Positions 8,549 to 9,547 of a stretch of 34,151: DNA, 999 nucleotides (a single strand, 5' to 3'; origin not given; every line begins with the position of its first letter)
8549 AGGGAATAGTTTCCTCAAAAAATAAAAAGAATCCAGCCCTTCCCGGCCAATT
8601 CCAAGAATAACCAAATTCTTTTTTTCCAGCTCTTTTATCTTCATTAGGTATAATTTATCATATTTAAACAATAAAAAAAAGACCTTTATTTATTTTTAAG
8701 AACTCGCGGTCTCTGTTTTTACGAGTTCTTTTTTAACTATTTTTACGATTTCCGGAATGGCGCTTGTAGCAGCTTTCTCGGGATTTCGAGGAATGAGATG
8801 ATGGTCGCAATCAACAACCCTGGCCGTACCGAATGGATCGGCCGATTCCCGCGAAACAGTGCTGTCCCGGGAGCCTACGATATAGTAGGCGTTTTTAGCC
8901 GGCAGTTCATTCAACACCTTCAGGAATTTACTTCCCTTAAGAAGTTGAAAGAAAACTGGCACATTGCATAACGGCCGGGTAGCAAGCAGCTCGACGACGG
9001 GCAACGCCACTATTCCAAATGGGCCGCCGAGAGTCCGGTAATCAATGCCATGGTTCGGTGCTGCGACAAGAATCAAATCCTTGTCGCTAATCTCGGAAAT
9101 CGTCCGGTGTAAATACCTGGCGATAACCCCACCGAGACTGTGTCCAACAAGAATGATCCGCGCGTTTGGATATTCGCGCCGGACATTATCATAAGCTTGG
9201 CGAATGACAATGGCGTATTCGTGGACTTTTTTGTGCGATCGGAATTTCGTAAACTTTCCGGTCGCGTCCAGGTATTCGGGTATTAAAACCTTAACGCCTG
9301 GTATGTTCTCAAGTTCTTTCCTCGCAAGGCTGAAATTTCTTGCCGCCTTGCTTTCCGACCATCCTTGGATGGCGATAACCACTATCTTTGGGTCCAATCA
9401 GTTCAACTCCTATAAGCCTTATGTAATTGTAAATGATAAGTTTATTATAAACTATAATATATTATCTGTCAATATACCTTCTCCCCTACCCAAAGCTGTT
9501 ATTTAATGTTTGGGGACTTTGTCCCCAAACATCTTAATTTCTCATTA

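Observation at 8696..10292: Two-gene insert splitting the dcw cluster, each gene with a textbook-perfect promoter and SD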

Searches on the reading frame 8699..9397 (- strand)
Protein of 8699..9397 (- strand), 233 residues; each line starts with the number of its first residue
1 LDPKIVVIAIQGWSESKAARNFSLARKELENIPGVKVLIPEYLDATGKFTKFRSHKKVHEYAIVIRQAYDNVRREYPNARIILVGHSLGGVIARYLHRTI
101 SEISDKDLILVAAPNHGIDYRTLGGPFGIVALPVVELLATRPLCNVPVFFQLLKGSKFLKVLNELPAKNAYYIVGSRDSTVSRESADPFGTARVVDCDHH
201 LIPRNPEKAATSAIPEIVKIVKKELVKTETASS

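Call 9: search_protein_families(library=pfam, proteins=[window:8699-9397:-], max_evalue=0.1)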
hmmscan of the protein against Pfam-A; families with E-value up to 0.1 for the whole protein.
window:8699-9397:- (233 aa): 12 families
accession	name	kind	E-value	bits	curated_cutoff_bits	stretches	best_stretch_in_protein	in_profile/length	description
PF12146.15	Hydrolase_4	-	1.6e-05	24.8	27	1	65-119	62-114/239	Serine aminopeptidase, S33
PF12697.13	Abhydrolase_6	-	3e-05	25.2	26.3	1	67-153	52-145/217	Alpha/beta hydrolase family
PF07819.20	PGAP1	-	9.9e-05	22.6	24.3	1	64-114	78-128/233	PGAP1-like alpha/beta domain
PF00561.26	Abhydrolase_1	-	0.00015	22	25.8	1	59-96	48-86/245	alpha/beta hydrolase fold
PF01764.32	Lipase_3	-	0.00025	21.4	22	1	67-94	51-78/140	Lipase (class 3)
PF02089.21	Palm_thioest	-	0.0003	21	26.8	1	7-120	2-115/254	Palmitoyl protein thioesterase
PF01674.24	Lipase_2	-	0.00079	19.5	20.3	1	56-174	50-168/219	Lipase (class 2)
PF05057.20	DUF676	-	0.00081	19.4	20.3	1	65-103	66-102/217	Putative serine esterase (DUF676)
PF12695.13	Abhydrolase_5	-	0.0021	18.3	27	1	61-112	38-88/164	Alpha/beta hydrolase family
PF24096.1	DUF7379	-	0.0063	16.9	33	1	77-118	68-115/191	Domain of unknown function (DUF7379)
PF05728.18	UPF0227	-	0.0078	16.6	21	1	36-98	17-78/187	Uncharacterised protein family (UPF0227)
PF11187.14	Mbeg1-like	-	0.093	12.6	21.1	0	70-100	76-105/224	Mbeg1-like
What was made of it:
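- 8696..9397 (-): Ser-Asp-His alpha/beta-hydrolase gene (233 aa, TTG start, no signal peptide evident). Pfam matches to alpha/beta-hydrolase and lipase families, all just below cut-off (call 9).
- On Alpha/beta-hydrolase fold serine hydrolase (hydrolase gene 8696-9397): All 12 Pfam families are below cut-off (call 9).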

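Call 14: find_homologous_proteins(query=window:8699-9397:-, max_evalue=0.001)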
Query window:8699-9397:- (233 aa): 15 proteins with E <= 0.001 among 889 candidates.
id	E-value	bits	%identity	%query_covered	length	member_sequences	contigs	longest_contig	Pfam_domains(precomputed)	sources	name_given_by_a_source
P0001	1.0e-148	511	100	100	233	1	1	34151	PF12146.16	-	-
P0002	5.6e-68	247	54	98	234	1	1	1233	-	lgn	-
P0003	2.8e-61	225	48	95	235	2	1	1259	PF01764.32,PF00561.27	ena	-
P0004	3.1e-56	209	49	96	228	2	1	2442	-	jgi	-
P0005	7.2e-54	201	47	94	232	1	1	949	-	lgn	-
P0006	1.9e-52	196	45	97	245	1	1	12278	PF00561.27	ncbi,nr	ncbi:MAG: alpha/beta hydrolase [Candidatus Pacebacteria bacterium]|nr:alpha/beta hydrolase [Candidat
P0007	2.1e-50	189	45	95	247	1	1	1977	-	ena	-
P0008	2.8e-50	189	44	95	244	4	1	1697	-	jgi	-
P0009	3.7e-50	189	45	98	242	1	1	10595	PF01674.25,PF12146.16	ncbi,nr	ncbi:MAG: alpha/beta hydrolase [Candidatus Pacebacteria bacterium]|nr:alpha/beta hydrolase [Candidat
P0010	5.2e-50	188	46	99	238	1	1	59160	PF12697.14,PF00561.27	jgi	jgi:hypothetical protein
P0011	1.6e-47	180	44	97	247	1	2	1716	-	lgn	-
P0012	3.5e-46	176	45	96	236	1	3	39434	-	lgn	-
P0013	7.3e-46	175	45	86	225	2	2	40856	-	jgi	jgi:triacylglycerol esterase/lipase EstA (alpha/beta hydrolase family)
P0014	4.2e-42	162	44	97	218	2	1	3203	-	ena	-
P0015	3.9e-26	110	55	47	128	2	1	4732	PF00561.27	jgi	jgi:predicted alpha/beta-fold hydrolase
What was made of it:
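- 8696..9397 (-): 14 homologues at 44-54% identity (call 14).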

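Call 15: find_encoding_contigs(protein=P0010, flank=6000, max_places=3)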
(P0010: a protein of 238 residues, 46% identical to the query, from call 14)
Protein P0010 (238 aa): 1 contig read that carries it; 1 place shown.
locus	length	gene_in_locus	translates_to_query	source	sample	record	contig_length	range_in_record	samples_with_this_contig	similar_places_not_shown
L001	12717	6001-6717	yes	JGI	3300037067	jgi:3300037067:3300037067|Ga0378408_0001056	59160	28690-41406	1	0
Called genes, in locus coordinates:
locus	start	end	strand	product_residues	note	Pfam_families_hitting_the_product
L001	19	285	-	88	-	-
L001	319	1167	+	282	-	-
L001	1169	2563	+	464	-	PF01336:tRNA_anti-codon, PF00152:tRNA-synt_2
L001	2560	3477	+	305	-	PF00768:Peptidase_S11, PF13354:Beta-lactamase2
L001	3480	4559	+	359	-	PF00953:Glycos_transf_4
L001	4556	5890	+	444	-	PF26299:MurL_N, PF26298:MurL_epimerase_C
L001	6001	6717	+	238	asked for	PF00561:Abhydrolase_1 (weak), PF12697:Abhydrolase_6 (faint)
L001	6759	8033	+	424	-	PF08245:Mur_ligase_M, PF02875:Mur_ligase_C (weak)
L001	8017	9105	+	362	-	PF01098:FTSW_RODA_SPOVE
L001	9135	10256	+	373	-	PF03033:Glyco_transf_28, PF04101:Glyco_tran_28_C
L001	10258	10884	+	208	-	-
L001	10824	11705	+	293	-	PF00749:tRNA-synt_1c, PF19269:Anticodon_2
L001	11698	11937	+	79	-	-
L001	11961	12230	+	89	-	PF02686:GatC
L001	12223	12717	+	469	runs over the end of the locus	PF01425:Amidase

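Call 16: find_encoding_contigs(protein=P0012, flank=6000, max_places=3)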
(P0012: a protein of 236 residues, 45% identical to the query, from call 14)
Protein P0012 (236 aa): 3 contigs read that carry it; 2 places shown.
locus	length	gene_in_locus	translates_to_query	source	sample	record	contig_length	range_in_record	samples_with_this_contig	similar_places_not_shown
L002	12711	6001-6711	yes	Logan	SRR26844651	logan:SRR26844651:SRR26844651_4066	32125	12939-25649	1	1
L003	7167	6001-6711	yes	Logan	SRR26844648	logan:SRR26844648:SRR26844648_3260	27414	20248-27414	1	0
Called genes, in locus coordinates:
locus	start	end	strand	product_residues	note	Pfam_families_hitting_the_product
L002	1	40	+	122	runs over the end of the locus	PF00072:Response_reg, PF09001:DUF1890 (weak)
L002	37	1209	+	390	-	-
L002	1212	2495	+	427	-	PF01336:tRNA_anti-codon, PF00152:tRNA-synt_2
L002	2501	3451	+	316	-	PF13354:Beta-lactamase2, PF00768:Peptidase_S11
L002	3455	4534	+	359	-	PF00953:Glycos_transf_4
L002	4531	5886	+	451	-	PF26299:MurL_N, PF26298:MurL_epimerase_C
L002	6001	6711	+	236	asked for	-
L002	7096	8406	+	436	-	PF08245:Mur_ligase_M, PF02875:Mur_ligase_C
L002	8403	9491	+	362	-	PF01098:FTSW_RODA_SPOVE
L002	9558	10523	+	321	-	PF12147:Methyltransf_20, PF13847:Methyltransf_31 (weak)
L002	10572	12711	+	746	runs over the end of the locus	PF16927:HisKA_7TM, PF13492:GAF_3, PF01590:GAF, PF13185:GAF_2, PF00512:HisKA, PF02518:HATPase_c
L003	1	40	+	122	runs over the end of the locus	PF00072:Response_reg, PF09001:DUF1890 (weak)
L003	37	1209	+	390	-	-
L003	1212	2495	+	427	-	PF01336:tRNA_anti-codon, PF00152:tRNA-synt_2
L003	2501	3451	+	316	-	PF13354:Beta-lactamase2, PF00768:Peptidase_S11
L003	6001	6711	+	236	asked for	-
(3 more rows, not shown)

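Call 17: find_encoding_contigs(protein=P0013, flank=6000, max_places=3)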
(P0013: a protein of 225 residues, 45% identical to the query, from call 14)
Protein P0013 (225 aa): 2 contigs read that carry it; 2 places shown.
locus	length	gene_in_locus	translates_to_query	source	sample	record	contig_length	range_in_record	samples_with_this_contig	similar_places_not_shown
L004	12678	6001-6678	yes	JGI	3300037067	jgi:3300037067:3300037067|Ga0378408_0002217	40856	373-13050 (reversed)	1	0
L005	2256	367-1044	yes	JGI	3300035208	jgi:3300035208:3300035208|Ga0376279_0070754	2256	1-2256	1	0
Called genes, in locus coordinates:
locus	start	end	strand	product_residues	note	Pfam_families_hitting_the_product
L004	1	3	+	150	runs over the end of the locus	-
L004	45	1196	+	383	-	-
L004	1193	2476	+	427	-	PF01336:tRNA_anti-codon, PF00152:tRNA-synt_2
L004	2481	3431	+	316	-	PF13354:Beta-lactamase2, PF00768:Peptidase_S11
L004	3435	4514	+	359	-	PF00953:Glycos_transf_4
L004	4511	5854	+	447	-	PF26299:MurL_N, PF26298:MurL_epimerase_C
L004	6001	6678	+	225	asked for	-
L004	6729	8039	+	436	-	PF08245:Mur_ligase_M, PF02875:Mur_ligase_C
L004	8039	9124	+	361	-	PF01098:FTSW_RODA_SPOVE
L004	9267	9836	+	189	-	-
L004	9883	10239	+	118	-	-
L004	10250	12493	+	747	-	PF16927:HisKA_7TM, PF01590:GAF, PF13185:GAF_2, PF13492:GAF_3 (weak), PF00512:HisKA, PF02518:HATPase_c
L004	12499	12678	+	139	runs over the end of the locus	PF00072:Response_reg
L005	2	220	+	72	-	?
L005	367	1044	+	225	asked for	-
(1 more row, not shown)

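Call 18: find_encoding_contigs(protein=P0001, flank=4000, max_places=4)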
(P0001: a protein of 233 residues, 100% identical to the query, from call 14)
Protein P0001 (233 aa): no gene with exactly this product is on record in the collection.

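Call 19: find_encoding_contigs(protein=P0006, flank=6000, max_places=2)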
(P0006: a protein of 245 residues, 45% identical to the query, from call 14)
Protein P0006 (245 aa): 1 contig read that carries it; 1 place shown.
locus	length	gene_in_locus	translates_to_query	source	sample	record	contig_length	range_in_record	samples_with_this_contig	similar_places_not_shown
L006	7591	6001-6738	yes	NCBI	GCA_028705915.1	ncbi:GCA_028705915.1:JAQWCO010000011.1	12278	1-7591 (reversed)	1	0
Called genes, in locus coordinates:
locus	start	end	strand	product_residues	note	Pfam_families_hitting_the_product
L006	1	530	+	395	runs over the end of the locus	-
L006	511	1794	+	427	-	PF01336:tRNA_anti-codon, PF00152:tRNA-synt_2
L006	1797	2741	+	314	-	PF13354:Beta-lactamase2, PF00768:Peptidase_S11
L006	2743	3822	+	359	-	PF00953:Glycos_transf_4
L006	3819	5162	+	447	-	PF26299:MurL_N, PF26298:MurL_epimerase_C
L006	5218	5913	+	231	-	PF03291:mRNA_G-N7_MeTrfase (faint), PF13489:Methyltransf_23, PF13847:Methyltransf_31, PF08241:Methyltransf_11, PF08242:Methyltransf_12, PF13649:Methyltransf_25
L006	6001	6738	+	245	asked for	PF00561:Abhydrolase_1 (weak)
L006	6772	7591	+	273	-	PF08245:Mur_ligase_M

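Call 20: find_encoding_contigs(protein=P0009, flank=6000, max_places=2)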
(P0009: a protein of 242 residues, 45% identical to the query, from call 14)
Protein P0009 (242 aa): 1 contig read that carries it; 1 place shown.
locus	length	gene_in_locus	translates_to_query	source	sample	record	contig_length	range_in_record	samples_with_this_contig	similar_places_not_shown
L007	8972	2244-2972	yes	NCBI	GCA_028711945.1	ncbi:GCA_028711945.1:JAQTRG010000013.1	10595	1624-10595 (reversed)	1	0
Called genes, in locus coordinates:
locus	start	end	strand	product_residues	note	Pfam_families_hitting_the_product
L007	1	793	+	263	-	PF00953:Glycos_transf_4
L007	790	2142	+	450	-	PF26299:MurL_N, PF26298:MurL_epimerase_C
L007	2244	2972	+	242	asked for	PF12146:Hydrolase_4 (weak), PF01674:Lipase_2 (weak)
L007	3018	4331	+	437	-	PF08245:Mur_ligase_M, PF02875:Mur_ligase_C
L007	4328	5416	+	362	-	PF01098:FTSW_RODA_SPOVE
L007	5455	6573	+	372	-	PF03033:Glyco_transf_28, PF04101:Glyco_tran_28_C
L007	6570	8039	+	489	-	PF00749:tRNA-synt_1c, PF19269:Anticodon_2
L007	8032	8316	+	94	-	-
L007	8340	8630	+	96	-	PF20977:GatF (weak), PF02686:GatC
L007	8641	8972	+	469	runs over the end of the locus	PF01425:Amidase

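Call 29: search_solved_structures(query=window:8699-9397:-, max_evalue=1, show_alignments=2)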
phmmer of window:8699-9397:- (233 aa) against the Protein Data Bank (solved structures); distinct sequences matched with E-value up to 1: 30.
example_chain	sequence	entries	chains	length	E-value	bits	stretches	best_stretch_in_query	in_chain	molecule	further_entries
5ap9_A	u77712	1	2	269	0.011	18.6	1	62-96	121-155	LIPASE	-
1dt3_A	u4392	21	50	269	0.011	18.6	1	62-96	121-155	LIPASE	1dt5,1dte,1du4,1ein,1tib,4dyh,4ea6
37bv_A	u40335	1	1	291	0.012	18.4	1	62-96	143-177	Lipase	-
37cb_A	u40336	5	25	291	0.012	18.4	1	62-96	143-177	Lipase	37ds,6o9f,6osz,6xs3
3jw8_A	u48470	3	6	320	0.029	17.2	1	59-94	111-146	MGLL protein | MONOGLYCERIDE LIPASE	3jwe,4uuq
1gt6_A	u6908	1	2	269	0.029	17.2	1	62-96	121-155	Lipase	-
3pe6_A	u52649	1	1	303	0.031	17.1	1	59-94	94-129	Monoglyceride lipase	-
5zun_A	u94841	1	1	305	0.031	17.1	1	59-94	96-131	Monoglyceride lipase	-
3hju_A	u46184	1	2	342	0.033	17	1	59-94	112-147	Monoglyceride lipase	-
6ax1_A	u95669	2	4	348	0.035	17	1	59-94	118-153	Monoglyceride lipase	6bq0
7l4t_A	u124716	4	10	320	0.035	17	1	59-94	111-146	Monoglyceride lipase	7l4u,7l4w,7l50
7prm_A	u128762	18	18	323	0.035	16.9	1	59-94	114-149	Monoglyceride lipase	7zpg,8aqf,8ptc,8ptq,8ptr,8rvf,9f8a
7ozm_A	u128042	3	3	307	0.065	16.1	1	70-115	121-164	Monoacylglycerol lipase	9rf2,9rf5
9rhw_A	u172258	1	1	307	0.066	16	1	60-115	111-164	Monoacylglycerol lipase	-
7p0y_A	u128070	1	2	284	0.081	15.8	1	68-115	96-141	Monoacylglycerol lipase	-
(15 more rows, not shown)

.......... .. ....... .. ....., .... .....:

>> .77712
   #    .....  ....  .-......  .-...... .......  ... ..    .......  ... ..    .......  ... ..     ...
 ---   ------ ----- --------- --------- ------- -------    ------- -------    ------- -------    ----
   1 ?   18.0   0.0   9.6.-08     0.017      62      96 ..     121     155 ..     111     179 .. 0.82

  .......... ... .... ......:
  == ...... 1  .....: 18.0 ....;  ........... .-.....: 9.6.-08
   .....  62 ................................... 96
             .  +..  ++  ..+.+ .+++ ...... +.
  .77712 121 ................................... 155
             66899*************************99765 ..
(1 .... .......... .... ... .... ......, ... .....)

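Call 33: search_protein_families(library=ncbifam, proteins=[window:8699-9397:-], max_evalue=0.1)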
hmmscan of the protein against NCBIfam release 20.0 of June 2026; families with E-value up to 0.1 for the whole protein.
window:8699-9397:- (233 aa): 6 families
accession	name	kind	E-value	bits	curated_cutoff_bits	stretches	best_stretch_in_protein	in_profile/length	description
NF047388.1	SA1320_fam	subfamily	0.0017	16.9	230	1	67-95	40-67/644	SA1320 family protein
TIGR03695.1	menH_SHCHC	equivalog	0.002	17.6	208.55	1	52-112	44-103/252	2-succinyl-6-hydroxy-2,4-cyclohexadiene-1-carboxylate synthase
NF041096.1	esterase_EstD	equivalog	0.01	14.9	600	1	68-118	230-278/421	esterase EstD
TIGR01738.1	bioH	equivalog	0.029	14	206.95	1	62-113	49-98/245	pimeloyl-ACP methyl ester esterase BioH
NF058580.1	lipase_V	equivalog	0.061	13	300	1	42-98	56-109/230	EstV family lipase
NF008340.0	PRK11126.1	equivalog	0.08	12.1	261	0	57-97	57-96/255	2-succinyl-6-hydroxy-2,4-cyclohexadiene-1-carboxylate synthase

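Call 46: search_protein_families(library=pfam, proteins=[L006:5218-5910:+], max_evalue=0.001)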
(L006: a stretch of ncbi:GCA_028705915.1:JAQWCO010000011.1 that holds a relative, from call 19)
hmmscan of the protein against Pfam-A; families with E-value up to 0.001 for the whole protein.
L006:5218-5910:+ (231 aa): 7 families
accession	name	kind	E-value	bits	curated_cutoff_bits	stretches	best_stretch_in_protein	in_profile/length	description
PF13649.12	Methyltransf_25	-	5.1e-12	46.7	27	1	85-176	1-97/97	Methyltransferase domain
PF08241.18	Methyltransf_11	-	8.3e-12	46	21.2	1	86-180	1-95/95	Methyltransferase domain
PF13489.12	Methyltransf_23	-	2.8e-11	43.8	27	1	69-186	9-122/164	Methyltransferase domain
PF08242.18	Methyltransf_12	-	6.3e-10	40.1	30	1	86-178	1-98/98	Methyltransferase domain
PF13847.12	Methyltransf_31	-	1.4e-08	35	27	1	81-187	3-116/145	Methyltransferase domain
PF03291.22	mRNA_G-N7_MeTrfase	-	5e-06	26.3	26.6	1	70-181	50-181/315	mRNA (guanine-N(7))-methyltransferase domain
PF00891.24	Methyltransf_2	-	0.00078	19.3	22.3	0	55-190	32-174/210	O-methyltransferase domain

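Call 64: search_solved_structures(query=A3, max_evalue=0.01)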
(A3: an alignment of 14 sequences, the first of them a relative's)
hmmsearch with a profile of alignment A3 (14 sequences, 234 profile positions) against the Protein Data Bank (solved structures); distinct sequences matched with E-value up to 0.01: 13.
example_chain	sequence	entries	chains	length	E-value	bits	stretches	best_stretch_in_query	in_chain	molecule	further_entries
3jw8_A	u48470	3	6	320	0.00024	24.1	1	63-127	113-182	MGLL protein | MONOGLYCERIDE LIPASE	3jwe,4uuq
3hju_A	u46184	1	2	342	0.00028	23.9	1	63-127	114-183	Monoglyceride lipase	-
6ax1_A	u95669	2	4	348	0.00029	23.9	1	63-127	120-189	Monoglyceride lipase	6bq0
3pe6_A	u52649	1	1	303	0.00041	23.3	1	63-113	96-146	Monoglyceride lipase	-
5zun_A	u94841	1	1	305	0.00042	23.3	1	63-113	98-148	Monoglyceride lipase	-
7l4t_A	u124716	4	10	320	0.00046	23.2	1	63-112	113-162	Monoglyceride lipase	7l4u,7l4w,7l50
7prm_A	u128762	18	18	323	0.00046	23.2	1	63-112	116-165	Monoglyceride lipase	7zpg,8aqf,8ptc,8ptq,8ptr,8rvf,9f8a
7xrh_A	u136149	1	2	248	0.0013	21.7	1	11-112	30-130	Cinnamoyl esterase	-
3qit_A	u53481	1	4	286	0.0029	20.6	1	9-115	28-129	Polyketide synthase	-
3pf8_A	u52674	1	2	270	0.0045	20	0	21-112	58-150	Cinnamoyl esterase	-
7xri_A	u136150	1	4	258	0.0079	19.2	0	11-112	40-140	Cinnamoyl esterase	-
6eic_C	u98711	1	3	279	0.009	19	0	56-95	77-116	Mycobacterium Tuberculosis Monoglyceride Lipase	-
9rhw_A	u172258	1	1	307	0.0099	18.8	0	56-95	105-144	Monoacylglycerol lipase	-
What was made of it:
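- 8696..9397 (-): Weak PDB profile matches to monoglyceride lipases (call 64).
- Closest known: Small bacterial lipases and esterases of the alpha/beta-hydrolase fold. Same: The best sequence matches are to these families (calls 9, 29, 64).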

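Call 65: search_protein_families(library=padloc, proteins=[window:8699-9397:-], max_evalue=0.1)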
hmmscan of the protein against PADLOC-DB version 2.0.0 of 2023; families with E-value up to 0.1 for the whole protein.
window:8699-9397:- (233 aa): 0 families

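Call 66: search_protein_families(library=phrogs, proteins=[window:8699-9397:-], max_evalue=0.1)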
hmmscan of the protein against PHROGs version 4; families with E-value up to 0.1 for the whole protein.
window:8699-9397:- (233 aa): 1 family
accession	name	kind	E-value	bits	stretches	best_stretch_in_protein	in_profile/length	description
phrog_789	-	other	0.016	14.9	1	53-115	398-456/637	esterase/lipase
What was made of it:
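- Tried and rejected: Pfam, NCBIfam and PHROGs gave nothing credible for the helical protein (calls 9, 33, 66).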

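Call 75: find_related_loci(query=A3, collection=viral_contigs, flank=3000)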
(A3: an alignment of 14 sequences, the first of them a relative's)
Query A3 (233 aa) in viral_contigs; peptide patterns used: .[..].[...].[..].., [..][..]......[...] (x = any residue, [..] = any of these).
108 stretches matched a pattern; 7 encode a relative of the query (tblastn E <= 1e-3); 7 distinct loci.
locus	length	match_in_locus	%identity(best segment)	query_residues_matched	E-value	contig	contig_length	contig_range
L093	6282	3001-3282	28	2-117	1e-6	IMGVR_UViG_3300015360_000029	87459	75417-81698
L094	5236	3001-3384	32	82-212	5e-6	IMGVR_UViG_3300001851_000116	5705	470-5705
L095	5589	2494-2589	44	65-96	9e-6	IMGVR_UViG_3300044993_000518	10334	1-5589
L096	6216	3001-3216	34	64-139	9e-6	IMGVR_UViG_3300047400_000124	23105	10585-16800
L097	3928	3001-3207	32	33-93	9e-6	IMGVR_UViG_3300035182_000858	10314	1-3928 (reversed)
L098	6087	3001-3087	48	65-93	3e-5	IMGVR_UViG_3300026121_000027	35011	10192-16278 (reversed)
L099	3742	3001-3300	28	46-167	4e-5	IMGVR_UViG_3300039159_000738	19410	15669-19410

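Call 81: find_encoding_contigs(protein=P0002, flank=3000, max_places=3)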
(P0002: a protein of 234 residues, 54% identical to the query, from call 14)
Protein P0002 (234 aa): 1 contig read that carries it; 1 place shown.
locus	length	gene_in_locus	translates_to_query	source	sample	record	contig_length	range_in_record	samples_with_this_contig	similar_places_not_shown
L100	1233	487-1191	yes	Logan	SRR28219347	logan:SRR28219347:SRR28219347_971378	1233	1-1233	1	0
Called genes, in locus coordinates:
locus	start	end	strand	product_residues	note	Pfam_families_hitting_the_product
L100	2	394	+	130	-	?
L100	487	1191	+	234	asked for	-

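Call 82: find_encoding_contigs(protein=P0004, flank=3000, max_places=3)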
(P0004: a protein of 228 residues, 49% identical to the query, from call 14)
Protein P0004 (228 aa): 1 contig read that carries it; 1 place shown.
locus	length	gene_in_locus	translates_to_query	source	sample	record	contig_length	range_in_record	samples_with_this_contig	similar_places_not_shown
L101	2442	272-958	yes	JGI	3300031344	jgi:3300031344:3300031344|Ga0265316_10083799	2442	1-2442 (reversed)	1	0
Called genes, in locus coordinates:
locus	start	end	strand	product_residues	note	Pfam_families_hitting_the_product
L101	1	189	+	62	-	?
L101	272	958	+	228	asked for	-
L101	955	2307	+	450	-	PF08245:Mur_ligase_M, PF02875:Mur_ligase_C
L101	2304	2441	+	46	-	?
